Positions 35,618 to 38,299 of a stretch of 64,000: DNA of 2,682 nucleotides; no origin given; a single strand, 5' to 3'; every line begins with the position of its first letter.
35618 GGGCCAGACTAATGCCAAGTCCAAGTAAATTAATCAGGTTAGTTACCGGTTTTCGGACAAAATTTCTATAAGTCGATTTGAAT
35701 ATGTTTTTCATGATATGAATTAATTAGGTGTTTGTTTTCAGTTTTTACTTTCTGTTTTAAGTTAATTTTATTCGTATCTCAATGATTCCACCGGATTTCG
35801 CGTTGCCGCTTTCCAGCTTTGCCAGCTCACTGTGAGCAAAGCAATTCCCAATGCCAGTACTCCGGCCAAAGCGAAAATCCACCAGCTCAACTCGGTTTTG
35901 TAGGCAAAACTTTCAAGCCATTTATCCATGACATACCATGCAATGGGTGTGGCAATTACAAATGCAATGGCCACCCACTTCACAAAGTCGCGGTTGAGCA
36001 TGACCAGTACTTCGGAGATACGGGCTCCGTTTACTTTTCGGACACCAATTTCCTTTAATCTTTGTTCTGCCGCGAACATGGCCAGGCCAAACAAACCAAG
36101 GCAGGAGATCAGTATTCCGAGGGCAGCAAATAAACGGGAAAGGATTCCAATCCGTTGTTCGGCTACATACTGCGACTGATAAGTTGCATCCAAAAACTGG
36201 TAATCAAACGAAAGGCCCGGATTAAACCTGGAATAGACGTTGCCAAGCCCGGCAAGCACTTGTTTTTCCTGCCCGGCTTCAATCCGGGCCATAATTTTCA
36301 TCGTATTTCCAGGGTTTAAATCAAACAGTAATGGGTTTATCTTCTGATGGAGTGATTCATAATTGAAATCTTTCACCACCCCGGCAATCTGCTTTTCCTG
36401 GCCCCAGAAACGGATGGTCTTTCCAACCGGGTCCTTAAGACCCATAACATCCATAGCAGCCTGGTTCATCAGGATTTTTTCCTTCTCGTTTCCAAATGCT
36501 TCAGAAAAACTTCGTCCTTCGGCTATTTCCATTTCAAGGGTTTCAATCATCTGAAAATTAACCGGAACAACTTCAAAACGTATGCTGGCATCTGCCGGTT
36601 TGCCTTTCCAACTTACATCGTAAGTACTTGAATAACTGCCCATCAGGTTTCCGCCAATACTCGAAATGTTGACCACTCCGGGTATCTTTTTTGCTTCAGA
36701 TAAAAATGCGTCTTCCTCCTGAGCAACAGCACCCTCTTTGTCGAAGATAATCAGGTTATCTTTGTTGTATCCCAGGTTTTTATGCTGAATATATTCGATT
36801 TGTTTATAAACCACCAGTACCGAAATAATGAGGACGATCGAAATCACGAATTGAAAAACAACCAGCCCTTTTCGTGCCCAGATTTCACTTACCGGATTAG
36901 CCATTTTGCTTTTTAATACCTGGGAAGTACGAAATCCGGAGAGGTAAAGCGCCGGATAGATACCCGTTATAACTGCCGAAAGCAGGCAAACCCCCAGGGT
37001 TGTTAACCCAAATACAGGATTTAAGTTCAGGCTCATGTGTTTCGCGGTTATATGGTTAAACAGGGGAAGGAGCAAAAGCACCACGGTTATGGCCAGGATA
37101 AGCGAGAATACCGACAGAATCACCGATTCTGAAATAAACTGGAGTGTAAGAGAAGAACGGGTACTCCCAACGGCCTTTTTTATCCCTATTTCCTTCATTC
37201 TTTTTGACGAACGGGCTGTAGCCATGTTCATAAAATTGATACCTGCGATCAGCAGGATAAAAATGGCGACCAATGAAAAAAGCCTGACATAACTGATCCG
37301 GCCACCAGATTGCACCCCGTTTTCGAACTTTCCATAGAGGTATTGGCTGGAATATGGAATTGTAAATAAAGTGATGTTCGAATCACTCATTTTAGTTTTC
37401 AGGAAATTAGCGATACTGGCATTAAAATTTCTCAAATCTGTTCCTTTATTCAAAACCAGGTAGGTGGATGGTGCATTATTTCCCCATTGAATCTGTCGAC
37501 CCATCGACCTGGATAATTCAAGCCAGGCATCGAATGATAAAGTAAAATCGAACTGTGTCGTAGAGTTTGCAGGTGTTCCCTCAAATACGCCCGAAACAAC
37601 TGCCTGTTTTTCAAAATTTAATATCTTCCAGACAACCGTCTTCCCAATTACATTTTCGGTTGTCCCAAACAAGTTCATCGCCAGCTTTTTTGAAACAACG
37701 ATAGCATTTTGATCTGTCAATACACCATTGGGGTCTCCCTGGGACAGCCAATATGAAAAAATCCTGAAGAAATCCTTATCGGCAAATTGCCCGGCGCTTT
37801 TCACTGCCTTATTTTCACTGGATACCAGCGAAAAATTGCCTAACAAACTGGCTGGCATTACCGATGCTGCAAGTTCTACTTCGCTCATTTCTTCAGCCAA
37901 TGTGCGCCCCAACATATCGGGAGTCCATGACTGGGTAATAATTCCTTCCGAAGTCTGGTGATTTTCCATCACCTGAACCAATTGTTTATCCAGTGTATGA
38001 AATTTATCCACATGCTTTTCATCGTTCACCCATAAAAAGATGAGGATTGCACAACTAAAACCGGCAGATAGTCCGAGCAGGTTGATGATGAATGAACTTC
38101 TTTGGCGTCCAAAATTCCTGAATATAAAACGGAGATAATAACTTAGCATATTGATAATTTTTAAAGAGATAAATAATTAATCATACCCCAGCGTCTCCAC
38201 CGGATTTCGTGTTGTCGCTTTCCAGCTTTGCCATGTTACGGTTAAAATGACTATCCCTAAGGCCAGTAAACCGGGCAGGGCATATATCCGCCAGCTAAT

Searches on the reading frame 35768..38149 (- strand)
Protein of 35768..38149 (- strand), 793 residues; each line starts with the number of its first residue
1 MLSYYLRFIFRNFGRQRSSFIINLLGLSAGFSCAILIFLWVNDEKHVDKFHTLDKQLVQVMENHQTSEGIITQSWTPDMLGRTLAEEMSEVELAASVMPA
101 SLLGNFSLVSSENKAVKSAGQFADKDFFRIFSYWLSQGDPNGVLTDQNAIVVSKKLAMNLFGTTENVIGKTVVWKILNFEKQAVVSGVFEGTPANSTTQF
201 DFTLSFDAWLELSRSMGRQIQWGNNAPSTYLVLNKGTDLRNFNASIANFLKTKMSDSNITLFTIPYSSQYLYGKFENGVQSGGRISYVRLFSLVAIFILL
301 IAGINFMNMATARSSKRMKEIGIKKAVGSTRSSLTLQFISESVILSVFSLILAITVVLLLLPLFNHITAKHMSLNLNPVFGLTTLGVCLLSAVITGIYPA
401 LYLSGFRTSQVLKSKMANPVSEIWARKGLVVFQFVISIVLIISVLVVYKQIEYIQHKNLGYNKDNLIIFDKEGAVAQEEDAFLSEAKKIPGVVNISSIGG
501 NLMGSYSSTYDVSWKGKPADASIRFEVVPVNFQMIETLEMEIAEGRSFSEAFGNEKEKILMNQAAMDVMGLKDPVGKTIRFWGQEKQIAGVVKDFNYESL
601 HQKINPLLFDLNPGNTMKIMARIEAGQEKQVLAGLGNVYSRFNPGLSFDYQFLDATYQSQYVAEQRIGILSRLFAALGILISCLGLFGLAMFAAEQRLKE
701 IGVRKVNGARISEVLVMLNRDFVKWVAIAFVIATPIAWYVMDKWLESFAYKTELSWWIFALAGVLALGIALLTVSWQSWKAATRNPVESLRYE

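Call 57: search_protein_families(library=pfam, proteins=[window:35768-38149:-])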
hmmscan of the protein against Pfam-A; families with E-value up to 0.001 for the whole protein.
window:35768-38149:- (793 aa): 2 families
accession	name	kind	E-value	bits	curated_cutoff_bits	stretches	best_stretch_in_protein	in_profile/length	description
PF02687.27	FtsX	-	5.8e-28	97.8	25.5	2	293-404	2-116/120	FtsX-like permease C-terminal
PF12704.14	MacB_PCD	-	1.6e-24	87.8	27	2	21-247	2-205/207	MacB-like periplasmic core domain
